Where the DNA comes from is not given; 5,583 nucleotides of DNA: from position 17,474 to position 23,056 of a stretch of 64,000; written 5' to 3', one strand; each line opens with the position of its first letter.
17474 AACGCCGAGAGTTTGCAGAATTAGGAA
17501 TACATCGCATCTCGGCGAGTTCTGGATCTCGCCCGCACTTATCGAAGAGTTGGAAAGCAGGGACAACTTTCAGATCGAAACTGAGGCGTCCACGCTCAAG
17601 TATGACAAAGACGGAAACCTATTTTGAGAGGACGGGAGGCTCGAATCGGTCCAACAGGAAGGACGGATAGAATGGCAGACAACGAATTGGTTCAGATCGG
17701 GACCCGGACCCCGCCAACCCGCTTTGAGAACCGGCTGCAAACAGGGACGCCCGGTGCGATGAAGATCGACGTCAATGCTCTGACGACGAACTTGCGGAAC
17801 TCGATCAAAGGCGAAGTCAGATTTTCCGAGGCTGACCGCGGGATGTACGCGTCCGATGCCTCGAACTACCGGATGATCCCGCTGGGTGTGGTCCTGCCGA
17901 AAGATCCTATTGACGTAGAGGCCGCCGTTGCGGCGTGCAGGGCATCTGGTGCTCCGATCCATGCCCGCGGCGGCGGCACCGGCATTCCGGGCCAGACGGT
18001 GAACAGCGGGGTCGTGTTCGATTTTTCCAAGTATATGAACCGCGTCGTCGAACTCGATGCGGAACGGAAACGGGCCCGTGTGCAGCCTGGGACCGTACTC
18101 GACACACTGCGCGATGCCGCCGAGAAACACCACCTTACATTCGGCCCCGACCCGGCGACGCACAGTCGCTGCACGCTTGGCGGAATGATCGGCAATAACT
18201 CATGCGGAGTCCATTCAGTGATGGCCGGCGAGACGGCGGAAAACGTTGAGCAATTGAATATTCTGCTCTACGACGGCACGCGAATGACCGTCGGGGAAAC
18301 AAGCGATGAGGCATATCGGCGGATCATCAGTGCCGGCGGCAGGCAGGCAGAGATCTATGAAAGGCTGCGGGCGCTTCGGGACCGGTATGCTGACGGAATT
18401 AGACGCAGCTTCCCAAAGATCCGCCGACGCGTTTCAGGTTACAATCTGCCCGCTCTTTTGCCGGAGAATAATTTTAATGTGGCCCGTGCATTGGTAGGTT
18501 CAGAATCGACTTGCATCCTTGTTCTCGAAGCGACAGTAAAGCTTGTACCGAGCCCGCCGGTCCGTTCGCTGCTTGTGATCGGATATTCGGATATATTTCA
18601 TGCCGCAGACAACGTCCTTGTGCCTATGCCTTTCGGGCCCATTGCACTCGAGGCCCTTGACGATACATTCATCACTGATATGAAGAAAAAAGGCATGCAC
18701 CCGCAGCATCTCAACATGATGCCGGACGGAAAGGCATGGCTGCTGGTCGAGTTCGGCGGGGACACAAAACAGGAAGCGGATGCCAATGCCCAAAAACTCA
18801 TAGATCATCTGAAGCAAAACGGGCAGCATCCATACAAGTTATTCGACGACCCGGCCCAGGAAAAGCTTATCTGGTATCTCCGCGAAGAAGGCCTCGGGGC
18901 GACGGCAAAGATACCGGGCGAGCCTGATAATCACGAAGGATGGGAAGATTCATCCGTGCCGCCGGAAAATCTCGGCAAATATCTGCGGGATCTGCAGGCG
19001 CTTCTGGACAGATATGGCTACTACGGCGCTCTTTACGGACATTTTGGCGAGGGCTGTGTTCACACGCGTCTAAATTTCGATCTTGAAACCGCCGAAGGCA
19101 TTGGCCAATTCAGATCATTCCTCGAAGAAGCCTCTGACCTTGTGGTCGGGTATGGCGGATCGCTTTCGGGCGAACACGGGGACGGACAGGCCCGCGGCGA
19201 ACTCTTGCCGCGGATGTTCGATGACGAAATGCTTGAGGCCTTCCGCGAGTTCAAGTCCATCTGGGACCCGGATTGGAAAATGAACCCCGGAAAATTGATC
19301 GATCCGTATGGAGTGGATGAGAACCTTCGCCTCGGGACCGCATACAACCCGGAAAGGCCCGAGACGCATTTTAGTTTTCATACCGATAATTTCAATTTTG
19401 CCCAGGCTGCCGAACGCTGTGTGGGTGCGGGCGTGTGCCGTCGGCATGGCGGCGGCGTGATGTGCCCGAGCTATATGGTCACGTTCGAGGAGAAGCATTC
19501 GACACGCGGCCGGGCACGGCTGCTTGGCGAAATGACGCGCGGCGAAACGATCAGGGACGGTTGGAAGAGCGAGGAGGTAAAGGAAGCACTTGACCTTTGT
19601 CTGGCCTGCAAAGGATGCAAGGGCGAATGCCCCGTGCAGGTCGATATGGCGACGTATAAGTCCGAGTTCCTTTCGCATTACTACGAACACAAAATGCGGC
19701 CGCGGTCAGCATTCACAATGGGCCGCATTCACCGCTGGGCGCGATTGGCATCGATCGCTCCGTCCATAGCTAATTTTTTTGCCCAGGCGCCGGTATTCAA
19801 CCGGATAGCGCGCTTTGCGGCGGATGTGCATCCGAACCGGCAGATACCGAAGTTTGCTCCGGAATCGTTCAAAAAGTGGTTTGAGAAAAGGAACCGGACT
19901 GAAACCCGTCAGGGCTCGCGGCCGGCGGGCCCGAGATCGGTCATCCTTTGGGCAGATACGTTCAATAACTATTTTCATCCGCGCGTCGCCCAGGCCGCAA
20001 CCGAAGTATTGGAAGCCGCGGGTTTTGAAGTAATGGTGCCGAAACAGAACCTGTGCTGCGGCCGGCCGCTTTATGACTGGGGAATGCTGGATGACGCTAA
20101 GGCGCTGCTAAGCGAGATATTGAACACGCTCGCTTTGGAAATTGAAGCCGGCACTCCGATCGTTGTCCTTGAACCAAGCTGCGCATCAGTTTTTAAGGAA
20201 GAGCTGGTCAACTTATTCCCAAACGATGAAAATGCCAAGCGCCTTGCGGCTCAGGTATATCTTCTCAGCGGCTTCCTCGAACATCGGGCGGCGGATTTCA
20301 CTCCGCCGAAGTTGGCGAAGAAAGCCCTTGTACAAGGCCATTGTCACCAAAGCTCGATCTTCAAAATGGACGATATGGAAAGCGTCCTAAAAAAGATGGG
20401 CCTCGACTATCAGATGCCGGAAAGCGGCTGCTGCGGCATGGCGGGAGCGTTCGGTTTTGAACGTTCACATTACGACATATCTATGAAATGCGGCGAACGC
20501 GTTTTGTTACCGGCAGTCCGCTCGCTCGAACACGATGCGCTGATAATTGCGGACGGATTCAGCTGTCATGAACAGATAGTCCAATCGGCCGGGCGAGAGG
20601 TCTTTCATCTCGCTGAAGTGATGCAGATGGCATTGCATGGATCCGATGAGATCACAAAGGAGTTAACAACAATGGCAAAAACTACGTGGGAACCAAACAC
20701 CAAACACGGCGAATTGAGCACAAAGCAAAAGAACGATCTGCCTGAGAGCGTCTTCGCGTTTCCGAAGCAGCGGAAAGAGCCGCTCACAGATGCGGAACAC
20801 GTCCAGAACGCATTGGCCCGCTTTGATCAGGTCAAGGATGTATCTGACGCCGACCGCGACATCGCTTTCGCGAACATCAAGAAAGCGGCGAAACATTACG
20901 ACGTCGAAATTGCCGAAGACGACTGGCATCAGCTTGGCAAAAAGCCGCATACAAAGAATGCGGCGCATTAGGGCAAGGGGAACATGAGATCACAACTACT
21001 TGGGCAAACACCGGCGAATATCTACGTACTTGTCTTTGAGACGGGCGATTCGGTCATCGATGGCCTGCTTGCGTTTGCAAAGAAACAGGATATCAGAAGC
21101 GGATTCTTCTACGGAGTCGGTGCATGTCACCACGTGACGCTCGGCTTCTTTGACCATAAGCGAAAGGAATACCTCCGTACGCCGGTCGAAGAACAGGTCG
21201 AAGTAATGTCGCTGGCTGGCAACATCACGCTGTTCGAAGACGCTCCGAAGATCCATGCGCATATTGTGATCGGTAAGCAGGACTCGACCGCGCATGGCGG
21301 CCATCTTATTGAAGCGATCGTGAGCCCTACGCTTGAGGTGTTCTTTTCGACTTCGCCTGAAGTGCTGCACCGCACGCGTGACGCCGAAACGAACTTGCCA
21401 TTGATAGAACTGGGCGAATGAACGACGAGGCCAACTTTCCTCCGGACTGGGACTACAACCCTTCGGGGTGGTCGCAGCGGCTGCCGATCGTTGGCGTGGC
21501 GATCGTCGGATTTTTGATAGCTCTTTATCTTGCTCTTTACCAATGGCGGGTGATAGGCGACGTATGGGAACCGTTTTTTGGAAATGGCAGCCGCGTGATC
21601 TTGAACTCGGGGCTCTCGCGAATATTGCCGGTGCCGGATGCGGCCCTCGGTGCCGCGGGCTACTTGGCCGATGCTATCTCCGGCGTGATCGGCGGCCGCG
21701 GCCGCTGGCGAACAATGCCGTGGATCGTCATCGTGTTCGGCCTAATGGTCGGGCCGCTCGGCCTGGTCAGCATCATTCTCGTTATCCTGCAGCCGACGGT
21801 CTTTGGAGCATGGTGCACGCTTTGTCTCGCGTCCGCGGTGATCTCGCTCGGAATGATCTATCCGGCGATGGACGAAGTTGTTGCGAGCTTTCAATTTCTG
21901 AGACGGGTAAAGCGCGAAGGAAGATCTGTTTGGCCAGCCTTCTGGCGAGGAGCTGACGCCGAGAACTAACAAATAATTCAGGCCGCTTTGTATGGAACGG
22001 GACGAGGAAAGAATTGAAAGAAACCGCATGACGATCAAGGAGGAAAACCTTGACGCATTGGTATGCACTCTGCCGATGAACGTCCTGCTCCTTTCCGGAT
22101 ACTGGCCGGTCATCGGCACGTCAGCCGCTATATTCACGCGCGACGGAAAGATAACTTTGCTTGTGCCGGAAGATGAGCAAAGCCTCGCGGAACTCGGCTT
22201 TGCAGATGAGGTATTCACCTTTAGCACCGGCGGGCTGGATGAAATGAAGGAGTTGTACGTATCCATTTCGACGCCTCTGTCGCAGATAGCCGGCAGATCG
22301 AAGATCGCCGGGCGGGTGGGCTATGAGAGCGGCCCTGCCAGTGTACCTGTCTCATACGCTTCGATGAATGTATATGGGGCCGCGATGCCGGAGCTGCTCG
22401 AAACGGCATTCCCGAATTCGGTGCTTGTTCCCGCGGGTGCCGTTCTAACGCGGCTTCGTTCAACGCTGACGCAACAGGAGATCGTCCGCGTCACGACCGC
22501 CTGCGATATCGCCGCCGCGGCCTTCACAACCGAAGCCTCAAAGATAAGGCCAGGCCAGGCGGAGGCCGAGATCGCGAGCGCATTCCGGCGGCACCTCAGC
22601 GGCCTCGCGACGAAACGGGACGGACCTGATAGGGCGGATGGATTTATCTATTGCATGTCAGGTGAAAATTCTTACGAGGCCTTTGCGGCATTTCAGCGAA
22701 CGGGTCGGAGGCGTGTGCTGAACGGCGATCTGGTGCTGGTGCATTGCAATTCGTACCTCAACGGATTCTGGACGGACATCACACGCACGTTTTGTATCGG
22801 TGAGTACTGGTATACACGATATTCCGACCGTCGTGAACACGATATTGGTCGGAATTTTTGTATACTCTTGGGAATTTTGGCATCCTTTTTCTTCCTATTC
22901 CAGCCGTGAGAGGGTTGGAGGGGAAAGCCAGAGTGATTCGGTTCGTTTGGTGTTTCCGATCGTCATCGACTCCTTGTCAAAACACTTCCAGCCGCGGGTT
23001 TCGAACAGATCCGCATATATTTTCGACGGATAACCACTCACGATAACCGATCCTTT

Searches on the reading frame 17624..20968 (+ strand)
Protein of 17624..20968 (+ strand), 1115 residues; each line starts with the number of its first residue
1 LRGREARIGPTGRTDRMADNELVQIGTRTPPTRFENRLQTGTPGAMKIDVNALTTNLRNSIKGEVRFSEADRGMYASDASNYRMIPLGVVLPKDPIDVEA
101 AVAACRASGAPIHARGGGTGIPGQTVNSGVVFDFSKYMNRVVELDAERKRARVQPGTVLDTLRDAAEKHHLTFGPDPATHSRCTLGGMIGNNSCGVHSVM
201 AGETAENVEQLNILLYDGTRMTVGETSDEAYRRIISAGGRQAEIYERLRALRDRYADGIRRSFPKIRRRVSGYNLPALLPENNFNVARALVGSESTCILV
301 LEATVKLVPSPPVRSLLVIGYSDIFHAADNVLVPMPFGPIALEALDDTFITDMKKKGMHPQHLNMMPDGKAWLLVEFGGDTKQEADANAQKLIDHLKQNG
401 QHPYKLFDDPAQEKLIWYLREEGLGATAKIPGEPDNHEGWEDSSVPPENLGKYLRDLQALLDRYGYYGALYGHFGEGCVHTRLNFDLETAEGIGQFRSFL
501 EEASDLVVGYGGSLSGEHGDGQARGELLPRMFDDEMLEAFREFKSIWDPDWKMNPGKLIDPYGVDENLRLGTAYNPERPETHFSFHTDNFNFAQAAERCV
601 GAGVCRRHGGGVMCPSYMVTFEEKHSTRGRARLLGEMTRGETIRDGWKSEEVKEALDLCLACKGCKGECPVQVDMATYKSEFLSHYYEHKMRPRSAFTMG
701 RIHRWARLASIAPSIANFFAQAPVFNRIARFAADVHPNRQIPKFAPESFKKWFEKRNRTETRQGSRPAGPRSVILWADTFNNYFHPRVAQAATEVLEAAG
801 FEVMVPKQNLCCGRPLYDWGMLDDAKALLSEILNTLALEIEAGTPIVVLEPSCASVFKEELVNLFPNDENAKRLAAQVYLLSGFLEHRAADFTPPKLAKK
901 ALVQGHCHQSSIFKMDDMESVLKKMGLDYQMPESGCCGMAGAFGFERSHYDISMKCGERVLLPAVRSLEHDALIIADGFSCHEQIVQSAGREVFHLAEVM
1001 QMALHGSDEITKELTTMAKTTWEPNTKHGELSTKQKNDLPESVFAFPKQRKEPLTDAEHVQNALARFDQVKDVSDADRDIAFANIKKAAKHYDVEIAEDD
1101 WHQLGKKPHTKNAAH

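Call 53: search_protein_families(library=pfam, proteins=[window:17624-20968:+], max_evalue=0.001)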
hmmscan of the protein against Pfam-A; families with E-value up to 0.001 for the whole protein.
window:17624-20968:+ (1115 aa): 6 families
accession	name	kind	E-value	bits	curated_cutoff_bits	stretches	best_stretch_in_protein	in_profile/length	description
PF02913.24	FAD-oxidase_C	-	1.6e-44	153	21.2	1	311-558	2-248/248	FAD linked oxidases, C-terminal domain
PF01565.28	FAD_binding_4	-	3.2e-36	124.5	26.4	1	86-223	1-138/139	FAD binding domain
PF20223.3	DUF6582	-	6.1e-15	55.8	27.3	1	1040-1099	21-83/83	Family of unknown function (DUF6582)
PF02754.22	CCG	-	6.9e-11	42.5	20.6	1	782-857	11-84/85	Cysteine-rich domain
PF13183.11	Fer4_8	-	2.5e-08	34.8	27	1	596-673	2-68/68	4Fe-4S dicluster domain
PF13534.11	Fer4_17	-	4e-07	30.9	22.2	1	598-674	1-61/61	4Fe-4S dicluster domain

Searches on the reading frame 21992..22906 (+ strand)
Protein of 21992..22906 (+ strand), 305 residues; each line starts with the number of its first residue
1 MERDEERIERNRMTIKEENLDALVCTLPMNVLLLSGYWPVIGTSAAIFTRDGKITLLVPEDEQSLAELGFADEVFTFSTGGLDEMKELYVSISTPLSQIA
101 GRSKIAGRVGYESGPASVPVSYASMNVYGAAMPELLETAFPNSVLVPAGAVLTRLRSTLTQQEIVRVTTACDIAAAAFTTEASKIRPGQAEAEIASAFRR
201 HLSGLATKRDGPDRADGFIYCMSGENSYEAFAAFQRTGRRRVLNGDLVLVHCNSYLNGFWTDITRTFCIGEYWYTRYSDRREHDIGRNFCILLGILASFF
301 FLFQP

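Call 53: search_protein_families(library=pfam, proteins=[window:21992-22906:+], max_evalue=0.001)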
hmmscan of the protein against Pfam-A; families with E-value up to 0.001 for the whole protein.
window:21992-22906:+ (305 aa): 2 families
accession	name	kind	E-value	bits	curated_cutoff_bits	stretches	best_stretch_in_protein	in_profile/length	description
PF00557.29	Peptidase_M24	-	7.9e-11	42.5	23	1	168-271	4-101/208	Metallopeptidase family M24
PF01321.24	Creatinase_N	-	3.1e-07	31.4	22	1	7-157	1-127/128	Creatinase/Prolidase N-terminal domain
